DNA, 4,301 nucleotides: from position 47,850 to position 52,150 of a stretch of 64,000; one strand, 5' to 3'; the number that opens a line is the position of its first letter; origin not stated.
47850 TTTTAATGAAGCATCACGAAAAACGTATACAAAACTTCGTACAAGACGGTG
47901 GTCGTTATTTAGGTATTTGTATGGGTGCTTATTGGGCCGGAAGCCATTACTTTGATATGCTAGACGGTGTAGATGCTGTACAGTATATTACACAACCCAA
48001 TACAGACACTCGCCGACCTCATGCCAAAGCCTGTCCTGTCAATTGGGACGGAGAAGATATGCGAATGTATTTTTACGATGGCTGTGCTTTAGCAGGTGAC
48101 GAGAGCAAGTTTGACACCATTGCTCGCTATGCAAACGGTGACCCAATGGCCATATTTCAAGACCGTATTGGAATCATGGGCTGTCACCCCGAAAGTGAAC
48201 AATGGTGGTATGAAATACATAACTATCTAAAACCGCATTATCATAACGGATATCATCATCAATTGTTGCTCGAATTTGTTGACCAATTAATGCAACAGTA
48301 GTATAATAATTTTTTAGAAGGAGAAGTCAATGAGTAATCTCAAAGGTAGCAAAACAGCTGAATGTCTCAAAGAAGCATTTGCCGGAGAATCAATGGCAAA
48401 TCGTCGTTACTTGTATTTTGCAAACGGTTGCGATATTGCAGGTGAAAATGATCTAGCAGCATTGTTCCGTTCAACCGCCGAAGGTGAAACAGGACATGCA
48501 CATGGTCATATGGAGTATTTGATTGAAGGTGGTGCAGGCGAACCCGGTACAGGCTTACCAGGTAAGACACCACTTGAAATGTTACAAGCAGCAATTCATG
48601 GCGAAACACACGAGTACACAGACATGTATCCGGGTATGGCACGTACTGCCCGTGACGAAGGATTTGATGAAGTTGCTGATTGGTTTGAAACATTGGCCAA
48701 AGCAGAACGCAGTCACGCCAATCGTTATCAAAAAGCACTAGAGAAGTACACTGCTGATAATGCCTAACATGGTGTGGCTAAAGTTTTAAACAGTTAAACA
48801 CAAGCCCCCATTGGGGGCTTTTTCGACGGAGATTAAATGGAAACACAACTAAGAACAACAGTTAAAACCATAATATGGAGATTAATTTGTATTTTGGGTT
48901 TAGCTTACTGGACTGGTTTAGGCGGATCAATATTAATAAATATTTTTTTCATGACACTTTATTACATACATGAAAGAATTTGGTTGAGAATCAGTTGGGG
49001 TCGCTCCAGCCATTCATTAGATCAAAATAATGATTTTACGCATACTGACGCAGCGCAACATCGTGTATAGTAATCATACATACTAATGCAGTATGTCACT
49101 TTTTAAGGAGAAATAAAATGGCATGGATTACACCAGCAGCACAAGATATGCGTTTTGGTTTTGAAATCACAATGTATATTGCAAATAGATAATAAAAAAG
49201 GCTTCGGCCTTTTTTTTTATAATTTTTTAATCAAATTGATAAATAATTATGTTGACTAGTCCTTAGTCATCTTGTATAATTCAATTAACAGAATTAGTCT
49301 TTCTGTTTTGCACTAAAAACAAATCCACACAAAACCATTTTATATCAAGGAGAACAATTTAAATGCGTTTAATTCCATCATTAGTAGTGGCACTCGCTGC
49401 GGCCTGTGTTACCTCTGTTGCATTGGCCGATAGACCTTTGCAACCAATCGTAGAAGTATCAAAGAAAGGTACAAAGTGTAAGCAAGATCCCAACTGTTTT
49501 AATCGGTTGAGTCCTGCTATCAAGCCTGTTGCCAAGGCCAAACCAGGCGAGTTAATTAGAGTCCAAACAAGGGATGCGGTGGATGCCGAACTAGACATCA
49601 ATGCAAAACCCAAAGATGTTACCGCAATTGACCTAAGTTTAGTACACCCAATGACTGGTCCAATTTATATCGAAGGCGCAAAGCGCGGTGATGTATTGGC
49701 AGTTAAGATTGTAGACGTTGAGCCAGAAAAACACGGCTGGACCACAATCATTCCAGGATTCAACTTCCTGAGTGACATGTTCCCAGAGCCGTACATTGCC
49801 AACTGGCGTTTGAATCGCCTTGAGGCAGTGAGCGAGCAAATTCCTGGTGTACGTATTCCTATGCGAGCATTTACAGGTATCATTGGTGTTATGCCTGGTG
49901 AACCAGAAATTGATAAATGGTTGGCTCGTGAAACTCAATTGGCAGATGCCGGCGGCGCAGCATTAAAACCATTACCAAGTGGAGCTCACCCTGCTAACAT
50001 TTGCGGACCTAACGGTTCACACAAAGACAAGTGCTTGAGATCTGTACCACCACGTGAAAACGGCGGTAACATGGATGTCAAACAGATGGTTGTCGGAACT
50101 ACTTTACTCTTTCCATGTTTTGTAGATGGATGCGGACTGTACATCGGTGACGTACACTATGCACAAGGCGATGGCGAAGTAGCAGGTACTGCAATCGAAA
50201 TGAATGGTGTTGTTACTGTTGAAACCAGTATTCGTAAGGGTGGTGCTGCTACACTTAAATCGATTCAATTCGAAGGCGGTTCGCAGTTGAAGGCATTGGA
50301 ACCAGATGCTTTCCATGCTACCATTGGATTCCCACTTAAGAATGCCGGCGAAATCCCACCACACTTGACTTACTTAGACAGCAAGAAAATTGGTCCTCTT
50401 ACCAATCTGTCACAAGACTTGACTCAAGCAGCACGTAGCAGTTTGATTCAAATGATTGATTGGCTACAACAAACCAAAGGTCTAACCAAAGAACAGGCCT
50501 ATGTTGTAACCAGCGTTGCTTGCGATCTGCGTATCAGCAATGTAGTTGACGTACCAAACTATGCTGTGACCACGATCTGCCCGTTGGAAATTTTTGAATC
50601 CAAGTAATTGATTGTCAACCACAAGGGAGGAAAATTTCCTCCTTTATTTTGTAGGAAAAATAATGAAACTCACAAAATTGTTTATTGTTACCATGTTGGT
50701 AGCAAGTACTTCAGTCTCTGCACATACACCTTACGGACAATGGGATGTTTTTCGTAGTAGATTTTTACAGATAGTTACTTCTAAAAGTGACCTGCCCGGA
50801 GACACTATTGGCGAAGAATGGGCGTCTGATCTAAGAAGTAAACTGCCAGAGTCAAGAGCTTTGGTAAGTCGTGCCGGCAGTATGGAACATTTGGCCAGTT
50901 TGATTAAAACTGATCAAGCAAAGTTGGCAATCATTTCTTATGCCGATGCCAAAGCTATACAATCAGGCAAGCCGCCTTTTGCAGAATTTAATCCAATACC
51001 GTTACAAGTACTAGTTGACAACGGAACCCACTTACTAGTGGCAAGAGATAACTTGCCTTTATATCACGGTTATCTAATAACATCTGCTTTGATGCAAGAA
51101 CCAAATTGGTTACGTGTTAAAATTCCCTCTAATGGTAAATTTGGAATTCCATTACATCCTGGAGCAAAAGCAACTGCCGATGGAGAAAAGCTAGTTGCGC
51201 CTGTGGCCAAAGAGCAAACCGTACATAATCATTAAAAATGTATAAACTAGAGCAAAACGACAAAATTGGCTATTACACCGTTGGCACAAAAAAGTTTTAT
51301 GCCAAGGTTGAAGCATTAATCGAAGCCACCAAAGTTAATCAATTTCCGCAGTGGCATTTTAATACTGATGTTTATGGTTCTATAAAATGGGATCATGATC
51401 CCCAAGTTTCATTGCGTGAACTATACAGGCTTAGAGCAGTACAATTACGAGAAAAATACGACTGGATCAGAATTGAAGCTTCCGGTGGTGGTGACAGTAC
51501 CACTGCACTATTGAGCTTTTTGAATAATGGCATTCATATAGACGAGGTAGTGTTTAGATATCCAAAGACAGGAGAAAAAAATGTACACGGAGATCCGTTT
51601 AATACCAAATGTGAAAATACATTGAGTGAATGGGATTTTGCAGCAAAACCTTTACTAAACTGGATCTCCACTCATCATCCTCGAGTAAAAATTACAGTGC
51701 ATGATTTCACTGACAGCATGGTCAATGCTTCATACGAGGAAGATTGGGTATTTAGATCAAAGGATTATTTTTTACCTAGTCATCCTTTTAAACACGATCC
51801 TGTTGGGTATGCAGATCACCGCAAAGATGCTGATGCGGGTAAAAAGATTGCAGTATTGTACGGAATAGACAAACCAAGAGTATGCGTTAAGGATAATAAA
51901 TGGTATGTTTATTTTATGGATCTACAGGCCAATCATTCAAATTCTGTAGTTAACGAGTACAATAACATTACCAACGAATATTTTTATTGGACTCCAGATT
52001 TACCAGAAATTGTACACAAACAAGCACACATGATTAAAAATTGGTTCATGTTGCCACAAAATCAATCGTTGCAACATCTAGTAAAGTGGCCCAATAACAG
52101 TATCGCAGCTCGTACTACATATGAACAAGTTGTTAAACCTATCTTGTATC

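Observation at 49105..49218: Stand-alone phage pqqA (PQQ precursor peptide) missed by the ORF track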

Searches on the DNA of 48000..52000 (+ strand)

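Call 8: search_dna_similar(query=window:48000-52000:+, collection=phages, mode=near)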
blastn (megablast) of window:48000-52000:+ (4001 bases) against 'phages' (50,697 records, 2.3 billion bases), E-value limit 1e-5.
No match.

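Call 50: search_rna_families(source=window, start=48000, end=50000, threshold=evalue, max_evalue=1)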
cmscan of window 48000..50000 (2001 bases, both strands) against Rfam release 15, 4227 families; matches with E-value up to 1: 2.
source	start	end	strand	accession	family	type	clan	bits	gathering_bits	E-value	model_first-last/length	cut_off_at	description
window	49019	49120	+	RF02980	freshwater-2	Cis-reg;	-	23.3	49.9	0.88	1-84/84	no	freshwater-2 RNA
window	49190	49218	+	RF02610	BSR0709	Gene; sRNA;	-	20.6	382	0.0044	284-312/318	no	Brucella sRNA 0709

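Call 51: search_rna_families(sources=[L008, L009, L010, L011, L012, L013, L014, L015, L016, L017, L018, L019, L020, L021], threshold=gathering)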
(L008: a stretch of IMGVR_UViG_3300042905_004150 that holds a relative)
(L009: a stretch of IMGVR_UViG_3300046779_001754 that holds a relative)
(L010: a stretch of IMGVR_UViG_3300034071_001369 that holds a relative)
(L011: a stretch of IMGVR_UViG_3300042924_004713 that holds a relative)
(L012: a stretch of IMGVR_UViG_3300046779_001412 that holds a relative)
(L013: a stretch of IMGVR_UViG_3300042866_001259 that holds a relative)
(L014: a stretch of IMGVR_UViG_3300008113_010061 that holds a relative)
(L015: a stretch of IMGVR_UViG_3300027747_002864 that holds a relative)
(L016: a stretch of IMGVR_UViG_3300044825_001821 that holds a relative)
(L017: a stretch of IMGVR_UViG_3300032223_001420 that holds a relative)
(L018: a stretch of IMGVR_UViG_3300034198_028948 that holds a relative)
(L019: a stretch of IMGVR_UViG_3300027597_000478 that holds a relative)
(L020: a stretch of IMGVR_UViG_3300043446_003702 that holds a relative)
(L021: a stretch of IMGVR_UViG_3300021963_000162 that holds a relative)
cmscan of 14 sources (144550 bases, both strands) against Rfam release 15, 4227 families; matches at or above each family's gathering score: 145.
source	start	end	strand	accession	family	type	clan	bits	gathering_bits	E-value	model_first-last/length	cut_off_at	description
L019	2793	3114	+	RF01850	beta_tmRNA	Gene;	CL00001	146.9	84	1.1e-44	1-331/331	no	Betaproteobacteria transfer-messenger RNA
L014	1232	1608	+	RF01850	beta_tmRNA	Gene;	CL00001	145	84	4.8e-44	1-331/331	no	Betaproteobacteria transfer-messenger RNA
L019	2842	3052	+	RF04321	tmRNA_permuted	Gene;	-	141.1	47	2.5e-27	1-213/213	no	permuted transfer-messenger RNA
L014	1283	1550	+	RF04321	tmRNA_permuted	Gene;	-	139.9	47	4.6e-27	1-213/213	no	permuted transfer-messenger RNA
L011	83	502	-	RF01850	beta_tmRNA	Gene;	CL00001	128.3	84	2.2e-38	1-331/331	no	Betaproteobacteria transfer-messenger RNA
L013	83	502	-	RF01850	beta_tmRNA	Gene;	CL00001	128.3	84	2.2e-38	1-331/331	no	Betaproteobacteria transfer-messenger RNA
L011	144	450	-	RF04321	tmRNA_permuted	Gene;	-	126.9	47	4.4e-24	1-213/213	no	permuted transfer-messenger RNA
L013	144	450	-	RF04321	tmRNA_permuted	Gene;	-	126.9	47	4.4e-24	1-213/213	no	permuted transfer-messenger RNA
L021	5608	5856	+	RF04321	tmRNA_permuted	Gene;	-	121.7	47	7e-23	1-213/213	no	permuted transfer-messenger RNA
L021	5546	5916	+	RF01850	beta_tmRNA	Gene;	CL00001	110.6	84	1.9e-32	1-331/331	no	Betaproteobacteria transfer-messenger RNA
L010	4613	4685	-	RF00005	tRNA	Gene; tRNA;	CL00001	73.2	29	9.3e-14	1-71/71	no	tRNA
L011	8047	8119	-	RF00005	tRNA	Gene; tRNA;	CL00001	73.2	29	9.3e-14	1-71/71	no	tRNA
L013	8047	8119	-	RF00005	tRNA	Gene; tRNA;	CL00001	73.2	29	9.3e-14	1-71/71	no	tRNA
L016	1079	1150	+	RF00005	tRNA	Gene; tRNA;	CL00001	71.4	29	3e-13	1-71/71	no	tRNA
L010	8440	8512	-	RF00005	tRNA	Gene; tRNA;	CL00001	71.2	29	3.3e-13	1-71/71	no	tRNA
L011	11874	11946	-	RF00005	tRNA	Gene; tRNA;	CL00001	71.2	29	3.3e-13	1-71/71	no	tRNA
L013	11874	11946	-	RF00005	tRNA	Gene; tRNA;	CL00001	71.2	29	3.3e-13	1-71/71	no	tRNA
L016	884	956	+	RF00005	tRNA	Gene; tRNA;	CL00001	71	29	3.7e-13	1-71/71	no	tRNA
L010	6047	6119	-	RF00005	tRNA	Gene; tRNA;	CL00001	70.8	29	4.1e-13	1-71/71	no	tRNA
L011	9481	9553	-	RF00005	tRNA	Gene; tRNA;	CL00001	70.8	29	4.1e-13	1-71/71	no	tRNA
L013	9481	9553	-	RF00005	tRNA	Gene; tRNA;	CL00001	70.8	29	4.1e-13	1-71/71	no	tRNA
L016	2849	2920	+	RF00005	tRNA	Gene; tRNA;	CL00001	70.8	29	4.3e-13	1-71/71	no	tRNA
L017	121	193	+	RF00005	tRNA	Gene; tRNA;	CL00001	69.7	29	8.4e-13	1-71/71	no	tRNA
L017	2108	2179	+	RF00005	tRNA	Gene; tRNA;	CL00001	66.8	29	5.5e-12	1-71/71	no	tRNA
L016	994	1068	+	RF00005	tRNA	Gene; tRNA;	CL00001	66.7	29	5.6e-12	1-71/71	no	tRNA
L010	6366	6440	-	RF00005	tRNA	Gene; tRNA;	CL00001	65.5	29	1.3e-11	1-71/71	no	tRNA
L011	9800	9874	-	RF00005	tRNA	Gene; tRNA;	CL00001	65.5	29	1.3e-11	1-71/71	no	tRNA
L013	9800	9874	-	RF00005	tRNA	Gene; tRNA;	CL00001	65.5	29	1.3e-11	1-71/71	no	tRNA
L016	3352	3423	+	RF00005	tRNA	Gene; tRNA;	CL00001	65.5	29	1.2e-11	1-71/71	no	tRNA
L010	4124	4198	-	RF00005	tRNA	Gene; tRNA;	CL00001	65.1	29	1.6e-11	1-71/71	no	tRNA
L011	7558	7632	-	RF00005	tRNA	Gene; tRNA;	CL00001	65.1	29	1.6e-11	1-71/71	no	tRNA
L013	7558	7632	-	RF00005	tRNA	Gene; tRNA;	CL00001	65.1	29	1.6e-11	1-71/71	no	tRNA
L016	3273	3343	+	RF00005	tRNA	Gene; tRNA;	CL00001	64.5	29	2.4e-11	1-71/71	no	tRNA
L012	6259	6332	-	RF00005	tRNA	Gene; tRNA;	CL00001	64.4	29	2.4e-11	1-71/71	no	tRNA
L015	5685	5755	+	RF00005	tRNA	Gene; tRNA;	CL00001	64.4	29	2.5e-11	1-71/71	no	tRNA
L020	2595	2665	+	RF00005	tRNA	Gene; tRNA;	CL00001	63.8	29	3.7e-11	1-71/71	no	tRNA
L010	3236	3309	-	RF00005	tRNA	Gene; tRNA;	CL00001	63.7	29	3.8e-11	1-71/71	no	tRNA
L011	6670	6743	-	RF00005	tRNA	Gene; tRNA;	CL00001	63.7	29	3.8e-11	1-71/71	no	tRNA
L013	6670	6743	-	RF00005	tRNA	Gene; tRNA;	CL00001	63.7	29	3.8e-11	1-71/71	no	tRNA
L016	3510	3580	+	RF00005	tRNA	Gene; tRNA;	CL00001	63.7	29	3.9e-11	1-71/71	no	tRNA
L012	8121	8195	-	RF00005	tRNA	Gene; tRNA;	CL00001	63.5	29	4.4e-11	1-71/71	no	tRNA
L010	6124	6197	-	RF00005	tRNA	Gene; tRNA;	CL00001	63.4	29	4.7e-11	1-71/71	no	tRNA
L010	6205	6275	-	RF00005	tRNA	Gene; tRNA;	CL00001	63.4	29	4.8e-11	1-71/71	no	tRNA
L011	9558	9631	-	RF00005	tRNA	Gene; tRNA;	CL00001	63.4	29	4.7e-11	1-71/71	no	tRNA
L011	9639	9709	-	RF00005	tRNA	Gene; tRNA;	CL00001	63.4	29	4.8e-11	1-71/71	no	tRNA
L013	9558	9631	-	RF00005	tRNA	Gene; tRNA;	CL00001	63.4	29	4.7e-11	1-71/71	no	tRNA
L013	9639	9709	-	RF00005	tRNA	Gene; tRNA;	CL00001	63.4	29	4.8e-11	1-71/71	no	tRNA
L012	9470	9540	-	RF00005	tRNA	Gene; tRNA;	CL00001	63.1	29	5.7e-11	1-71/71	no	tRNA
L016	3591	3665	+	RF00005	tRNA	Gene; tRNA;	CL00001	62.8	29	6.7e-11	1-71/71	no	tRNA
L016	3428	3500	+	RF00005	tRNA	Gene; tRNA;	CL00001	62.6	29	7.8e-11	1-71/71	no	tRNA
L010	5737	5807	-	RF00005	tRNA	Gene; tRNA;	CL00001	62.4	29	8.5e-11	1-71/71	no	tRNA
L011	9171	9241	-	RF00005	tRNA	Gene; tRNA;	CL00001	62.4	29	8.5e-11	1-71/71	no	tRNA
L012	9338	9422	-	RF00005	tRNA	Gene; tRNA;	CL00001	62.4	29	9e-11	1-71/71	no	tRNA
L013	9171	9241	-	RF00005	tRNA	Gene; tRNA;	CL00001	62.4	29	8.5e-11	1-71/71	no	tRNA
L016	2929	2999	+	RF00005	tRNA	Gene; tRNA;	CL00001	62.4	29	8.5e-11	1-71/71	no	tRNA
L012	9852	9926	-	RF00005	tRNA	Gene; tRNA;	CL00001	62.3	29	9.2e-11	1-71/71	no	tRNA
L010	2771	2846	-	RF00005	tRNA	Gene; tRNA;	CL00001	62.2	29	9.6e-11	1-71/71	no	tRNA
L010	5261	5332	-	RF00005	tRNA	Gene; tRNA;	CL00001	62.2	29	9.8e-11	1-71/71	no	tRNA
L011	6205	6280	-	RF00005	tRNA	Gene; tRNA;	CL00001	62.2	29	9.6e-11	1-71/71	no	tRNA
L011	8695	8766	-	RF00005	tRNA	Gene; tRNA;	CL00001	62.2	29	9.8e-11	1-71/71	no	tRNA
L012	9177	9248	-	RF00005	tRNA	Gene; tRNA;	CL00001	62.2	29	9.8e-11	1-71/71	no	tRNA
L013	6205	6280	-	RF00005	tRNA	Gene; tRNA;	CL00001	62.2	29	9.6e-11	1-71/71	no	tRNA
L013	8695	8766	-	RF00005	tRNA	Gene; tRNA;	CL00001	62.2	29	9.8e-11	1-71/71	no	tRNA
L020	2746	2817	+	RF00005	tRNA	Gene; tRNA;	CL00001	62.2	29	9.9e-11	1-71/71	no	tRNA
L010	4695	4766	-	RF00005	tRNA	Gene; tRNA;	CL00001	61.6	29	1.5e-10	1-71/71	no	tRNA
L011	8129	8200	-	RF00005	tRNA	Gene; tRNA;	CL00001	61.6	29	1.5e-10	1-71/71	no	tRNA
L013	8129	8200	-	RF00005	tRNA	Gene; tRNA;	CL00001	61.6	29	1.5e-10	1-71/71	no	tRNA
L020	2018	2092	+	RF00005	tRNA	Gene; tRNA;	CL00001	60.8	29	2.4e-10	1-71/71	no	tRNA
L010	6958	7030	-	RF00005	tRNA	Gene; tRNA;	CL00001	60.6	29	2.6e-10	1-71/71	no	tRNA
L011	10392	10464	-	RF00005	tRNA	Gene; tRNA;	CL00001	60.6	29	2.6e-10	1-71/71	no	tRNA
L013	10392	10464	-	RF00005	tRNA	Gene; tRNA;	CL00001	60.6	29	2.6e-10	1-71/71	no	tRNA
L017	404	476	+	RF00005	tRNA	Gene; tRNA;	CL00001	60.6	29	2.7e-10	1-71/71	no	tRNA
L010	6283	6353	-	RF00005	tRNA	Gene; tRNA;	CL00001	60.5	29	3e-10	1-71/71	no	tRNA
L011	9717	9787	-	RF00005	tRNA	Gene; tRNA;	CL00001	60.5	29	3e-10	1-71/71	no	tRNA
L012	10012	10082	-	RF00005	tRNA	Gene; tRNA;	CL00001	60.5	29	3e-10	1-71/71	no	tRNA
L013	9717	9787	-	RF00005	tRNA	Gene; tRNA;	CL00001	60.5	29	3e-10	1-71/71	no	tRNA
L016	2115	2187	+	RF00005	tRNA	Gene; tRNA;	CL00001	60.4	29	3.2e-10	1-71/71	no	tRNA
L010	3810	3880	-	RF00005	tRNA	Gene; tRNA;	CL00001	60.1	29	3.8e-10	1-71/71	no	tRNA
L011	7244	7314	-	RF00005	tRNA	Gene; tRNA;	CL00001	60.1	29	3.8e-10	1-71/71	no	tRNA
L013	7244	7314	-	RF00005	tRNA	Gene; tRNA;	CL00001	60.1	29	3.8e-10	1-71/71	no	tRNA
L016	1523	1593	+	RF00005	tRNA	Gene; tRNA;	CL00001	59.1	29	7.1e-10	1-71/71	no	tRNA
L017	599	682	+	RF00005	tRNA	Gene; tRNA;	CL00001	58.7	29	9e-10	1-71/71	no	tRNA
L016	1862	1933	+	RF00005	tRNA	Gene; tRNA;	CL00001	58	29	1.4e-09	1-71/71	no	tRNA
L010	3320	3396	-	RF00005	tRNA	Gene; tRNA;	CL00001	57.9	29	1.5e-09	1-71/71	no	tRNA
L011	6754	6830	-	RF00005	tRNA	Gene; tRNA;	CL00001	57.9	29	1.5e-09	1-71/71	no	tRNA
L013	6754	6830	-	RF00005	tRNA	Gene; tRNA;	CL00001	57.9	29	1.5e-09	1-71/71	no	tRNA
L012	9936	10006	-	RF00005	tRNA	Gene; tRNA;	CL00001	57.8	29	1.6e-09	1-71/71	no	tRNA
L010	7846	7917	-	RF00005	tRNA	Gene; tRNA;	CL00001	57.6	29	1.8e-09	1-71/71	no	tRNA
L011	11280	11351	-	RF00005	tRNA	Gene; tRNA;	CL00001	57.6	29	1.8e-09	1-71/71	no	tRNA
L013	11280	11351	-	RF00005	tRNA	Gene; tRNA;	CL00001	57.6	29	1.8e-09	1-71/71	no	tRNA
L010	4284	4356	-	RF00005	tRNA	Gene; tRNA;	CL00001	57.2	29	2.4e-09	1-71/71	no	tRNA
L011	7718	7790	-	RF00005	tRNA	Gene; tRNA;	CL00001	57.2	29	2.4e-09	1-71/71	no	tRNA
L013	7718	7790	-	RF00005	tRNA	Gene; tRNA;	CL00001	57.2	29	2.4e-09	1-71/71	no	tRNA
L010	5600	5688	-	RF00005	tRNA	Gene; tRNA;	CL00001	56.7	29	3.2e-09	1-71/71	no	tRNA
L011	9034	9122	-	RF00005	tRNA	Gene; tRNA;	CL00001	56.7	29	3.2e-09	1-71/71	no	tRNA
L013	9034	9122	-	RF00005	tRNA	Gene; tRNA;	CL00001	56.7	29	3.2e-09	1-71/71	no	tRNA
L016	757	829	+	RF00005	tRNA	Gene; tRNA;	CL00001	56.7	29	3.3e-09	1-71/71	no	tRNA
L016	2279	2351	+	RF00005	tRNA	Gene; tRNA;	CL00001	56.6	29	3.4e-09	1-71/71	no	tRNA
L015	4241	4312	+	RF00005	tRNA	Gene; tRNA;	CL00001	56.5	29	3.8e-09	1-71/71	no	tRNA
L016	3882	3970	+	RF00005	tRNA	Gene; tRNA;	CL00001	56.3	29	4.3e-09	1-71/71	no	tRNA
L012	7371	7443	-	RF00005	tRNA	Gene; tRNA;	CL00001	55.6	29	6.6e-09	1-71/71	no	tRNA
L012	8280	8352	-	RF00005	tRNA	Gene; tRNA;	CL00001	55.6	29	6.7e-09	1-71/71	no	tRNA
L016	3113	3183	+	RF00005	tRNA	Gene; tRNA;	CL00001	55.3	29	7.6e-09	1-71/71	no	tRNA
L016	3196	3268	+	RF00005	tRNA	Gene; tRNA;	CL00001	54.9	29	1e-08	1-71/71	no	tRNA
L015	3952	4036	+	RF00005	tRNA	Gene; tRNA;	CL00001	54.8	29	1.1e-08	1-71/71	no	tRNA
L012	9777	9847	-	RF00005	tRNA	Gene; tRNA;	CL00001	54.7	29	1.2e-08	1-71/71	no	tRNA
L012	11982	12053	-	RF00005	tRNA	Gene; tRNA;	CL00001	54.5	29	1.3e-08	1-71/71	no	tRNA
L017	519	589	+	RF00005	tRNA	Gene; tRNA;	CL00001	54.1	29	1.7e-08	1-71/71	no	tRNA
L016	2199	2273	+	RF00005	tRNA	Gene; tRNA;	CL00001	54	29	1.8e-08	1-71/71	no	tRNA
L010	6531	6602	-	RF00005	tRNA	Gene; tRNA;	CL00001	53.2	29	2.9e-08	1-71/71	no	tRNA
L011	9965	10036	-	RF00005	tRNA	Gene; tRNA;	CL00001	53.2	29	2.9e-08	1-71/71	no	tRNA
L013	9965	10036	-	RF00005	tRNA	Gene; tRNA;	CL00001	53.2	29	2.9e-08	1-71/71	no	tRNA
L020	1936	2009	+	RF00005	tRNA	Gene; tRNA;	CL00001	53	29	3.3e-08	1-71/71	no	tRNA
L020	1504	1574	+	RF00005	tRNA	Gene; tRNA;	CL00001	52.8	29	3.9e-08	1-71/71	no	tRNA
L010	4532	4603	-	RF00005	tRNA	Gene; tRNA;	CL00001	52.7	29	4.1e-08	1-71/71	no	tRNA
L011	7966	8037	-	RF00005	tRNA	Gene; tRNA;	CL00001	52.7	29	4.1e-08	1-71/71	no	tRNA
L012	8530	8601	-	RF00005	tRNA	Gene; tRNA;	CL00001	52.7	29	4.1e-08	1-71/71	no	tRNA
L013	7966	8037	-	RF00005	tRNA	Gene; tRNA;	CL00001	52.7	29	4.1e-08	1-71/71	no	tRNA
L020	1578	1650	+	RF00005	tRNA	Gene; tRNA;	CL00001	52.2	29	5.5e-08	1-71/71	no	tRNA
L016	3674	3760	+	RF00005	tRNA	Gene; tRNA;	CL00001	51.1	29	1.2e-07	1-71/71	no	tRNA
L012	9682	9768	-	RF00005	tRNA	Gene; tRNA;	CL00001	51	29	1.2e-07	1-71/71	no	tRNA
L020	1850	1924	+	RF00005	tRNA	Gene; tRNA;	CL00001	51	29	1.2e-07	1-71/71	no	tRNA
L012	10094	10168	-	RF00005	tRNA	Gene; tRNA;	CL00001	50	29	2.3e-07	1-71/71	no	tRNA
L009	6147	6222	+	RF00005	tRNA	Gene; tRNA;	CL00001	49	29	4.3e-07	1-71/71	no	tRNA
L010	5955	6039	-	RF00005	tRNA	Gene; tRNA;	CL00001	48.5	29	5.8e-07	1-71/71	no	tRNA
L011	9389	9473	-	RF00005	tRNA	Gene; tRNA;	CL00001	48.5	29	5.8e-07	1-71/71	no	tRNA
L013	9389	9473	-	RF00005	tRNA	Gene; tRNA;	CL00001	48.5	29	5.8e-07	1-71/71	no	tRNA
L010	6878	6949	-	RF00005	tRNA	Gene; tRNA;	CL00001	48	29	8e-07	1-71/71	no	tRNA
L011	10312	10383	-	RF00005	tRNA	Gene; tRNA;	CL00001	48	29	8e-07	1-71/71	no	tRNA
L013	10312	10383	-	RF00005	tRNA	Gene; tRNA;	CL00001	48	29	8e-07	1-71/71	no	tRNA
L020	2672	2742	+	RF00005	tRNA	Gene; tRNA;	CL00001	47.5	29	1.1e-06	1-71/71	no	tRNA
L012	10841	10912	-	RF00005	tRNA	Gene; tRNA;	CL00001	47.2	29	1.3e-06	1-71/71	no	tRNA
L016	2029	2101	+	RF00005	tRNA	Gene; tRNA;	CL00001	45.6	29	3.6e-06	1-71/71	no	tRNA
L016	5223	5297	+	RF00005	tRNA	Gene; tRNA;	CL00001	45.3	29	4.4e-06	1-71/71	no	tRNA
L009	3517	3589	+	RF00005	tRNA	Gene; tRNA;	CL00001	45.2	29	4.9e-06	1-71/71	no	tRNA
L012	8611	8683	-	RF00005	tRNA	Gene; tRNA;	CL00001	44.1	29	9.4e-06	1-71/71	no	tRNA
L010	8235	8306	-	RF00005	tRNA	Gene; tRNA;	CL00001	43.2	29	1.7e-05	1-71/71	no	tRNA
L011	11669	11740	-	RF00005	tRNA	Gene; tRNA;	CL00001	43.2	29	1.7e-05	1-71/71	no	tRNA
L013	11669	11740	-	RF00005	tRNA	Gene; tRNA;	CL00001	43.2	29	1.7e-05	1-71/71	no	tRNA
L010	3732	3804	-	RF00005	tRNA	Gene; tRNA;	CL00001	42.9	29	2e-05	1-71/71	no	tRNA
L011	7166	7238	-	RF00005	tRNA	Gene; tRNA;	CL00001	42.9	29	2e-05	1-71/71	no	tRNA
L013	7166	7238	-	RF00005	tRNA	Gene; tRNA;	CL00001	42.9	29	2e-05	1-71/71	no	tRNA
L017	1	67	+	RF00005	tRNA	Gene; tRNA;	CL00001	38.3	29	0.00036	6-71/71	5'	tRNA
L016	1604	1684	+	RF00005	tRNA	Gene; tRNA;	CL00001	38.1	29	0.00042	1-71/71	no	tRNA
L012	10494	10563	-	RF00005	tRNA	Gene; tRNA;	CL00001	36.9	29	0.00094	1-71/71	no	tRNA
